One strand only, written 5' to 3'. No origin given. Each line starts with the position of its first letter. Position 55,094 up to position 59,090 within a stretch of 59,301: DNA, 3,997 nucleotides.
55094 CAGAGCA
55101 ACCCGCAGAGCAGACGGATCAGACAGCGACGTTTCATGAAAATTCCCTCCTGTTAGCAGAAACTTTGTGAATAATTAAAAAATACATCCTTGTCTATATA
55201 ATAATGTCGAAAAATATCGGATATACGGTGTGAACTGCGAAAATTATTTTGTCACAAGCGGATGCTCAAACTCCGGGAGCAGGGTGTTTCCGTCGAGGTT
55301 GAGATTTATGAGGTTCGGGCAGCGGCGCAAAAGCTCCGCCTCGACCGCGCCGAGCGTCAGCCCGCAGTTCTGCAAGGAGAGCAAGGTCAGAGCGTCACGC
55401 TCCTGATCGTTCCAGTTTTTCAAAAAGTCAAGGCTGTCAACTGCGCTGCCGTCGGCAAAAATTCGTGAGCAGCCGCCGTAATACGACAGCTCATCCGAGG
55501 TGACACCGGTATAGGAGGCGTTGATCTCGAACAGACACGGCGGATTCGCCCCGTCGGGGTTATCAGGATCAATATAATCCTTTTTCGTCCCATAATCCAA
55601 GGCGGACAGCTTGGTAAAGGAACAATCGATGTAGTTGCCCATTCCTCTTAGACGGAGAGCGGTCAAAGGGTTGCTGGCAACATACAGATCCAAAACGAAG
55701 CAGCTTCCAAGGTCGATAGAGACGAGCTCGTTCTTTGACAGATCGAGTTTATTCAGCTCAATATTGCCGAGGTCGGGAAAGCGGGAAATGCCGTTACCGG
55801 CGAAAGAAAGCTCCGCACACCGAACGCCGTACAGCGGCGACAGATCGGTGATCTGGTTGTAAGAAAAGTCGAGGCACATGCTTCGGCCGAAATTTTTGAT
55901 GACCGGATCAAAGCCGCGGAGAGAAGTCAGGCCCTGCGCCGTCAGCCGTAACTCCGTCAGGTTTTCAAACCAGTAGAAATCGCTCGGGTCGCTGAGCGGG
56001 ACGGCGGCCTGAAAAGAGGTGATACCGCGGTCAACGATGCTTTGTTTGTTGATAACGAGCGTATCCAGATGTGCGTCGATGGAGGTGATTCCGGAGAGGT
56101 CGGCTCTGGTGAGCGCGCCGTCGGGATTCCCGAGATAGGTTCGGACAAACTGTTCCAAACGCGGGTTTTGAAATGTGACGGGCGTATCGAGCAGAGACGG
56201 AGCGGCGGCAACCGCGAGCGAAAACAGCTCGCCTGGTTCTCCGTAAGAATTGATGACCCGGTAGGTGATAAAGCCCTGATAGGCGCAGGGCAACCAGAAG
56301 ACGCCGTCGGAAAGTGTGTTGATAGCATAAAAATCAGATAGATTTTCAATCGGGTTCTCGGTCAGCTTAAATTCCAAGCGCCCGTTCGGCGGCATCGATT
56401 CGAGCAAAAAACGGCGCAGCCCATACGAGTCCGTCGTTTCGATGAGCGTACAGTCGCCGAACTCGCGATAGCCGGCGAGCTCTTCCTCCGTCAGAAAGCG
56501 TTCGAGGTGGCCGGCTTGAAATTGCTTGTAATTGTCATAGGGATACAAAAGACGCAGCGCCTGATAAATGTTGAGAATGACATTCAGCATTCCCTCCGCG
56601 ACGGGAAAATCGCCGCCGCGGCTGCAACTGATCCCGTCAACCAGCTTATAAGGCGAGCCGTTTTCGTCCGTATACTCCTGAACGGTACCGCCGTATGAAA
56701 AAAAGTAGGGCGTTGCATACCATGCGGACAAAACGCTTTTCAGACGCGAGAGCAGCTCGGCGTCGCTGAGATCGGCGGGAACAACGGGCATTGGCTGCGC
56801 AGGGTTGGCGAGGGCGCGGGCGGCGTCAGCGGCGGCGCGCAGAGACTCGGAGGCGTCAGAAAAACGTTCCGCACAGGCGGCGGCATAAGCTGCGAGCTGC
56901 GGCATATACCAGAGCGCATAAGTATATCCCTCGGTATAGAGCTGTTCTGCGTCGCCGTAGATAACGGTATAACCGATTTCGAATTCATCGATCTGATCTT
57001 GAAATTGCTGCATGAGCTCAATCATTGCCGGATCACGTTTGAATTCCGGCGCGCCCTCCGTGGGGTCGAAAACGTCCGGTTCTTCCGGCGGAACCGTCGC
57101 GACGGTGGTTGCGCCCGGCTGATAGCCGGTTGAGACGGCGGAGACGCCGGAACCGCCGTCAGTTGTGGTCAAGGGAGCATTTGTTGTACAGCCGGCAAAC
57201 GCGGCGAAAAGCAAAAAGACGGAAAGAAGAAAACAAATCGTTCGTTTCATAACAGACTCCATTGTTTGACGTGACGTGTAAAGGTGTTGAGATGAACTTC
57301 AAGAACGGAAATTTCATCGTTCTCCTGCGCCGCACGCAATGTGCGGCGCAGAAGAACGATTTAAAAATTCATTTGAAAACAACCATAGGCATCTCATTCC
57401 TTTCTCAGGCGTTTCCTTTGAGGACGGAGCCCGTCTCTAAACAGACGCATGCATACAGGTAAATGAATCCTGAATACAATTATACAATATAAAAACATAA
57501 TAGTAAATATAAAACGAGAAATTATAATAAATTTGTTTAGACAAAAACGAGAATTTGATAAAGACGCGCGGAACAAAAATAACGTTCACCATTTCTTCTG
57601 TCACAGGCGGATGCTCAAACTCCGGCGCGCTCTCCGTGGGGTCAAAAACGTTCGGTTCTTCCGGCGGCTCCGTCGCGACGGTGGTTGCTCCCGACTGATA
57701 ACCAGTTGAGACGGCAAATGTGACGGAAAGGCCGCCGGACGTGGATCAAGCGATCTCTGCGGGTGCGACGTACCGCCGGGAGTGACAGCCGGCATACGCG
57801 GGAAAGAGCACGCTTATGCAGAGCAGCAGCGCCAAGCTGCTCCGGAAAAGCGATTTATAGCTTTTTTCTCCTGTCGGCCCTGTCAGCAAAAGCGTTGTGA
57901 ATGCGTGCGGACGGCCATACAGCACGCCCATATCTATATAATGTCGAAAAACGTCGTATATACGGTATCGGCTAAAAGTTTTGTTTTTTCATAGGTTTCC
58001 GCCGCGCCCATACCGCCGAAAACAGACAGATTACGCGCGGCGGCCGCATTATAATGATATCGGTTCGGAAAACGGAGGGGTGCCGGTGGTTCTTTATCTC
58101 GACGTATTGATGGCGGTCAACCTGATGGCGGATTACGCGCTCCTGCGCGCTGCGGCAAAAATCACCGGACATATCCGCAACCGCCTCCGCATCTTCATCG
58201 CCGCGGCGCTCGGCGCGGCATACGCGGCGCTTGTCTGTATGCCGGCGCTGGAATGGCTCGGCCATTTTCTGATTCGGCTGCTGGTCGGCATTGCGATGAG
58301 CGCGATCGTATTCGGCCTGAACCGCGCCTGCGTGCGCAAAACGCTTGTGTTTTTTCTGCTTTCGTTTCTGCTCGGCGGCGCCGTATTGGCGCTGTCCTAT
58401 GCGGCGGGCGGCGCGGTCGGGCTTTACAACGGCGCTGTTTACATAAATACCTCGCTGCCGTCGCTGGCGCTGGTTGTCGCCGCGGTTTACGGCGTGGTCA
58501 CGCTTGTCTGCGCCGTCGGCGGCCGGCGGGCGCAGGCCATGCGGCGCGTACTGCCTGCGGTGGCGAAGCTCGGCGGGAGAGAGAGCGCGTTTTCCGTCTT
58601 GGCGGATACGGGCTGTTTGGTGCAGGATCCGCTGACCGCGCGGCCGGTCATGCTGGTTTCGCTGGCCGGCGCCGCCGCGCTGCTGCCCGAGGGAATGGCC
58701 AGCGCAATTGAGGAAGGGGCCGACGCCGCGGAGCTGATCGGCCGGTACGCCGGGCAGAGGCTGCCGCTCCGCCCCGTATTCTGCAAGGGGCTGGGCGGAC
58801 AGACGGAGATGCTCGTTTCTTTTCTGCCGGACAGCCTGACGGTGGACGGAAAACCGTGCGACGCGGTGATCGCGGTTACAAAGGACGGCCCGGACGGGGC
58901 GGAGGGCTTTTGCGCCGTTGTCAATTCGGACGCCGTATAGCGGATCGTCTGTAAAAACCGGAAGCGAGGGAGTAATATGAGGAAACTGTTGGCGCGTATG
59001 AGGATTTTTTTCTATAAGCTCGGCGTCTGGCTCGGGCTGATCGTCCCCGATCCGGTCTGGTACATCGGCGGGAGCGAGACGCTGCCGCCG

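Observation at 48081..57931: Opposite-strand accessory block: tandem LRR lipoproteins feeding into a coupled operon (Cys/His-rich membrane protein, two FtsX permeases, lipoprotein, ABC ATPase)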

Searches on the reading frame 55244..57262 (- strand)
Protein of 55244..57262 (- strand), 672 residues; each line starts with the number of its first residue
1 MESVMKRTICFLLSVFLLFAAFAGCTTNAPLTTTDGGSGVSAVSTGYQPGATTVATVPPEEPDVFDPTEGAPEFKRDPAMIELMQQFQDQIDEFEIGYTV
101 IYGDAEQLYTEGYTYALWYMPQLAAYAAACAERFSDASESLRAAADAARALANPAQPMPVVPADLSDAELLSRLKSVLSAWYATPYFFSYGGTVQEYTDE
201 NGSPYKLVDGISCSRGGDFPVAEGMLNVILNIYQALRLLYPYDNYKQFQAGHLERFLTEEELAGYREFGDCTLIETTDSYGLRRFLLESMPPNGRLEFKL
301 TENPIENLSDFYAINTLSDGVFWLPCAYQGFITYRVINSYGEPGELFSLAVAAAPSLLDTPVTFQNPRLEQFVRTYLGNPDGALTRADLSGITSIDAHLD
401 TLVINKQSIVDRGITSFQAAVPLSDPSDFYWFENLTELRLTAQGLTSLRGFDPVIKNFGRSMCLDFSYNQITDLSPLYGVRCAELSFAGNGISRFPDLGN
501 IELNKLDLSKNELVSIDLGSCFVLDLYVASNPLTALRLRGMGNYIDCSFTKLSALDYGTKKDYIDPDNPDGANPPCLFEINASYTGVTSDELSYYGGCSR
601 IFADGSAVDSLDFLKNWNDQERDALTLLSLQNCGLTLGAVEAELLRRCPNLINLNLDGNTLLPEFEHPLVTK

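Call 3: search_protein_families(library=pfam, proteins=[window:55244-57262:-], max_evalue=0.01)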
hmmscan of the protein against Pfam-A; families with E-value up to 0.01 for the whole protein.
window:55244-57262:- (672 aa): 2 families
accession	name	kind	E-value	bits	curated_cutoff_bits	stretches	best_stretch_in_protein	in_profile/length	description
PF12799.13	LRR_4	-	1.4e-06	28.8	27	0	625-662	3-36/44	Leucine Rich repeats (2 copies)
PF13855.12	LRR_8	-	0.0023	18.1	27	0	502-524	26-48/61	Leucine rich repeat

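Call 4: search_protein_families(library=ncbifam, proteins=[window:55244-57262:-], max_evalue=0.01)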
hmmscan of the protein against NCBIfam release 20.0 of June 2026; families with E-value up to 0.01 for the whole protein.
window:55244-57262:- (672 aa): 0 families

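Call 49: search_solved_structures(query=window:55244-57262:-, max_evalue=1)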
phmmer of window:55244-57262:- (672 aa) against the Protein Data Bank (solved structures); distinct sequences matched with E-value up to 1: 13.
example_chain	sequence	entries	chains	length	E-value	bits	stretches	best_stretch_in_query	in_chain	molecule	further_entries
2omz_A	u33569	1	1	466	5.9e-08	34.5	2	434-531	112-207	Internalin-A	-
8h62_A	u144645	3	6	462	3.2e-07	32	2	434-531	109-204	Internalin A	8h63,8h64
1o6s_A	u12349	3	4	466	3.3e-07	32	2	434-531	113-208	INTERNALIN A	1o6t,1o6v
4r58_A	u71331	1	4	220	5.9e-05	24.6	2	428-516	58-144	Leucine Rich Repeat protein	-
3g06_A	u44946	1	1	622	0.01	17.1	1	371-536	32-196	SspH2 (Leucine-rich repeat protein)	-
3bz5_A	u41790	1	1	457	0.025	15.9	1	463-554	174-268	Internalin-J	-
4aw4_A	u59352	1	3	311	0.058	14.7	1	412-520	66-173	INTERNALIN B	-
9fqr_Xm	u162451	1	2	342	0.13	13.5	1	463-543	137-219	Leucine-rich repeat-containing protein 23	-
9d2f_B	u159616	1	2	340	0.2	12.9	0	464-541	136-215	Leucine-rich repeat-containing protein 23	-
9kmf_A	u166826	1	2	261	0.24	12.6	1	20-59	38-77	Alpha/beta hydrolase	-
4cc4_A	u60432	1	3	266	0.26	12.5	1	462-540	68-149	INLC PROTEIN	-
1xeu_A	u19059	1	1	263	0.31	12.3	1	462-518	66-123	internalin C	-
9j7j_A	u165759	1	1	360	0.71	11.1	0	482-515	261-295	GALA protein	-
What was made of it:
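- On Internalin-like LRR proteins: InlA chains hit at E 6e-8 to 3e-7 (calls 3, 49).
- Closest known: Internalin-like LRR surface proteins. Same: LRR_4 scores above its cut-off, and the best PDB hits are internalin A (E 6e-8) (calls 3, 49).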

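Call 63: search_protein_families(library=padloc, proteins=[window:55244-57262:-], max_evalue=0.001)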
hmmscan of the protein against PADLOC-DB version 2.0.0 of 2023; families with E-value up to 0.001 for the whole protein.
window:55244-57262:- (672 aa): 0 families

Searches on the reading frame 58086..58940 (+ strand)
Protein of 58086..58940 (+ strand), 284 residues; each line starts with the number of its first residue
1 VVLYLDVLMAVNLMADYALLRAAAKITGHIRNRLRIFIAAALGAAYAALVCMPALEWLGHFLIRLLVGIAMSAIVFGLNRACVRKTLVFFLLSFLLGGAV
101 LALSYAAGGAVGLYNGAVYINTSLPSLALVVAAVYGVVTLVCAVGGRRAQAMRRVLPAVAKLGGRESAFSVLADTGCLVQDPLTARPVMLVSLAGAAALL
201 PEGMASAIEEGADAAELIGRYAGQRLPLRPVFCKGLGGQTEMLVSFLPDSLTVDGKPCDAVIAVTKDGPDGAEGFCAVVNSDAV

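Call 25: find_related_loci(query=window:58086-58940:+, collection=genome_contigs, flank=10000)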
Query window:58086-58940:+ (284 aa) in genome_contigs; peptide patterns used: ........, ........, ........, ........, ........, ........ (x = any residue, [..] = any of these).
600 stretches matched a pattern, but none encodes a relative of the query by tblastn (E <= 1e-3).

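Call 64: search_protein_families(library=pfam, proteins=[window:58086-58940:+], max_evalue=0.00001)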
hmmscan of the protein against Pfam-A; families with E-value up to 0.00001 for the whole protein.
window:58086-58940:+ (284 aa): 1 family
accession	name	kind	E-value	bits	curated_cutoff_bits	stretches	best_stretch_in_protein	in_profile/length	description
PF03419.18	Peptidase_U4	-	2.4e-45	155.5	28.4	1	2-280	1-281/284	Sporulation factor SpoIIGA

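Call 69: find_encoding_contigs(protein=window:58086-58940:+, flank=10000, max_places=10)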
Protein window:58086-58940:+ (284 aa): 20 contigs read that carry it; 10 places shown.
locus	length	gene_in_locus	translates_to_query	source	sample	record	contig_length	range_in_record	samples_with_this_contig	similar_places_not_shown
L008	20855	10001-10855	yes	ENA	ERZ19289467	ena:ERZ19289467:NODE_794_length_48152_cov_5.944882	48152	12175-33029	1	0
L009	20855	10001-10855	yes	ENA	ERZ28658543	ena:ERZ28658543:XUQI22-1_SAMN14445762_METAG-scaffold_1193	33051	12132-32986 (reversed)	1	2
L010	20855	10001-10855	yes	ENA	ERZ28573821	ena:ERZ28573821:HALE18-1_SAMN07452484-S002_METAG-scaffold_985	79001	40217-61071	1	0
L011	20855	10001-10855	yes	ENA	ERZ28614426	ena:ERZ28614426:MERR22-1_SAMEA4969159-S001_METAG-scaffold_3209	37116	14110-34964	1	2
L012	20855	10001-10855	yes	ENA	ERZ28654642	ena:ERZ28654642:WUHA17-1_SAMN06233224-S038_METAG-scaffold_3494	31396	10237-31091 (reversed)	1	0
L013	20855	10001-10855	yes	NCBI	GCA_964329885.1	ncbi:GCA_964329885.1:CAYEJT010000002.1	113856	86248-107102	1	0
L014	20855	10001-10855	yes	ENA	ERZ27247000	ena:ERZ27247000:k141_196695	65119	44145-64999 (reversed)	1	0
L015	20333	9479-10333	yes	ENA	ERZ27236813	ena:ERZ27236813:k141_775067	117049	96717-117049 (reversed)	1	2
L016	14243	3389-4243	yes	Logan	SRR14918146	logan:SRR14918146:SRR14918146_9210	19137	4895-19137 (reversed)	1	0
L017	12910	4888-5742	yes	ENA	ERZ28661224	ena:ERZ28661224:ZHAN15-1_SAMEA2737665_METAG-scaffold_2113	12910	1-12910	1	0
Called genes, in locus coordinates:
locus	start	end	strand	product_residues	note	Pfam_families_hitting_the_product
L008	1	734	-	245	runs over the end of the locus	PF00005:ABC_tran, PF02463:SMC_N (weak)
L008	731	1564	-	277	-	-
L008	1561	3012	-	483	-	PF02687:FtsX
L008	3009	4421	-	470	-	PF12704:MacB_PCD, PF02687:FtsX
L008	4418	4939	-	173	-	-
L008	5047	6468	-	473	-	PF00560:LRR_1 (faint), PF12799:LRR_4 (faint), PF13855:LRR_8 (faint)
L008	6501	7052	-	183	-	-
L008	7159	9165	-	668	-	PF12799:LRR_4 (faint)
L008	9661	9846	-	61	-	-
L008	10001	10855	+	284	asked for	PF03419:Peptidase_U4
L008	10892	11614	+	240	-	PF04542:Sigma70_r2, PF04545:Sigma70_r4, PF01381:HTH_3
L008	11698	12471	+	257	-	PF07638:Sigma70_ECF (faint), PF04542:Sigma70_r2, PF04539:Sigma70_r3, PF08281:Sigma70_r4_2 (weak), PF04545:Sigma70_r4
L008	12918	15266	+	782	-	PF13474:SnoaL_3 (faint), PF00989:PAS, PF13188:PAS_8 (faint), PF08447:PAS_3, PF13426:PAS_9, PF00990:GGDEF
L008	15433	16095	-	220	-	PF01022:HTH_5 (weak)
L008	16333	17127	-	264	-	PF12645:HTH_16, PF04542:Sigma70_r2, PF04539:Sigma70_r3 (weak), PF01381:HTH_3 (faint), PF08281:Sigma70_r4_2 (weak), PF04545:Sigma70_r4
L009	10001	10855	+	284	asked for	PF03419:Peptidase_U4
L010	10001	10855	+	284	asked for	PF03419:Peptidase_U4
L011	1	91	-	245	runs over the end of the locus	PF00005:ABC_tran, PF02463:SMC_N (weak)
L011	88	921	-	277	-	-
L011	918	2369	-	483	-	PF02687:FtsX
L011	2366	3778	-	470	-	PF12704:MacB_PCD, PF02687:FtsX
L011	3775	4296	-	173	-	-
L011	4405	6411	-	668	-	PF12799:LRR_4 (faint)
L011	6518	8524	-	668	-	PF12799:LRR_4 (faint)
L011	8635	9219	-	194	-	-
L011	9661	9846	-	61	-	-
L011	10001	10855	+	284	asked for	PF03419:Peptidase_U4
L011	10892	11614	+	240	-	PF04542:Sigma70_r2, PF04545:Sigma70_r4, PF01381:HTH_3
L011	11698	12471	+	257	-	PF07638:Sigma70_ECF (faint), PF04542:Sigma70_r2, PF04539:Sigma70_r3, PF08281:Sigma70_r4_2 (weak), PF04545:Sigma70_r4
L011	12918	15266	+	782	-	PF13474:SnoaL_3 (faint), PF00989:PAS, PF13188:PAS_8 (faint), PF08447:PAS_3, PF13426:PAS_9, PF00990:GGDEF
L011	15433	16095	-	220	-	PF01022:HTH_5 (weak)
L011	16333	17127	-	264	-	PF12645:HTH_16 (weak), PF04542:Sigma70_r2, PF04539:Sigma70_r3 (weak), PF01381:HTH_3 (faint), PF08281:Sigma70_r4_2 (weak), PF04545:Sigma70_r4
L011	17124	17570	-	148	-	PF13581:HATPase_c_2, PF02518:HATPase_c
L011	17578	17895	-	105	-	PF01740:STAS, PF13466:STAS_2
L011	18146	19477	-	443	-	PF08245:Mur_ligase_M, PF02875:Mur_ligase_C, PF27239:FOL3_C (weak)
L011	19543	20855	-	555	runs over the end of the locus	PF09847:12TM_1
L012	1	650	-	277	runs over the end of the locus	-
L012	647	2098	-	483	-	PF02687:FtsX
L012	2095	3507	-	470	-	PF12704:MacB_PCD, PF02687:FtsX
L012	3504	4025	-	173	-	-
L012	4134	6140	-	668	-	PF00560:LRR_1 (faint), PF12799:LRR_4 (faint)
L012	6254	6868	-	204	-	-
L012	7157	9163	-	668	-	PF12799:LRR_4 (faint)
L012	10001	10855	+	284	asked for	PF03419:Peptidase_U4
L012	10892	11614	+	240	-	PF04542:Sigma70_r2, PF04545:Sigma70_r4, PF01381:HTH_3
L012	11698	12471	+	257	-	PF07638:Sigma70_ECF (faint), PF04542:Sigma70_r2, PF04539:Sigma70_r3, PF08281:Sigma70_r4_2 (weak), PF04545:Sigma70_r4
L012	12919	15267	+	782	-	PF13474:SnoaL_3 (faint), PF00989:PAS, PF13188:PAS_8 (faint), PF08447:PAS_3, PF13426:PAS_9, PF00990:GGDEF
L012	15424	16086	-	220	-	PF01022:HTH_5 (weak)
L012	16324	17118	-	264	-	PF12645:HTH_16 (weak), PF04542:Sigma70_r2, PF04539:Sigma70_r3 (weak), PF01381:HTH_3 (faint), PF08281:Sigma70_r4_2 (weak), PF04545:Sigma70_r4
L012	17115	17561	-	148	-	PF13581:HATPase_c_2, PF02518:HATPase_c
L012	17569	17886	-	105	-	PF01740:STAS, PF13466:STAS_2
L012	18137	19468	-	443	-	PF08245:Mur_ligase_M, PF02875:Mur_ligase_C, PF27239:FOL3_C (weak)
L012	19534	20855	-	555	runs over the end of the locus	PF09847:12TM_1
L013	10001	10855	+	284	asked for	PF03419:Peptidase_U4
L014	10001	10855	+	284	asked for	PF03419:Peptidase_U4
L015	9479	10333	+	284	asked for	PF03419:Peptidase_U4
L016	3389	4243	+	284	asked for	PF03419:Peptidase_U4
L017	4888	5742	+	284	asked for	PF03419:Peptidase_U4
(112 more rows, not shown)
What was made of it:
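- Module 1 abuts spoIIGA-sigE-sigG (calls 64, 69).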

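Call 77: search_protein_families(library=pfam, proteins=[L011:8635-9219:-, L012:6254-6868:-], max_evalue=10)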
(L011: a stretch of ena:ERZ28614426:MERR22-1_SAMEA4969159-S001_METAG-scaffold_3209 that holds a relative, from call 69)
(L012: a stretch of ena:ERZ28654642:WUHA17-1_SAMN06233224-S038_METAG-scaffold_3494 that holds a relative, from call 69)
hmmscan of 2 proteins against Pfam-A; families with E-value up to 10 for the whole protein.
L011:8635-9219:- (194 aa): 2 families
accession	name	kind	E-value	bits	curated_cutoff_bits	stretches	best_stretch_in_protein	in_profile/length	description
PF23137.1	HVO_0758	-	0.17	12.1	27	1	72-107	13-48/55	HVO_0758 mu-protein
PF20130.4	DUF6520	-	0.21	12.4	25.4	1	1-40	1-37/83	Family of unknown function (DUF6520)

L012:6254-6868:- (204 aa): 2 families
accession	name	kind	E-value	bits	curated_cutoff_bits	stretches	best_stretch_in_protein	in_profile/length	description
PF12760.12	Zn_ribbon_IS1595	-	0.028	14.8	25.4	1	57-85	20-44/46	Transposase zinc-ribbon domain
PF20130.4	DUF6520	-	2.1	9.2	25.4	1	1-58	1-52/83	Family of unknown function (DUF6520)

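Call 83: search_solved_structures(query=A6, max_evalue=10)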
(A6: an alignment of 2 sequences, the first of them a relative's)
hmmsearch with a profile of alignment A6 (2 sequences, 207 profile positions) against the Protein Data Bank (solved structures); distinct sequences matched with E-value up to 10: 0.
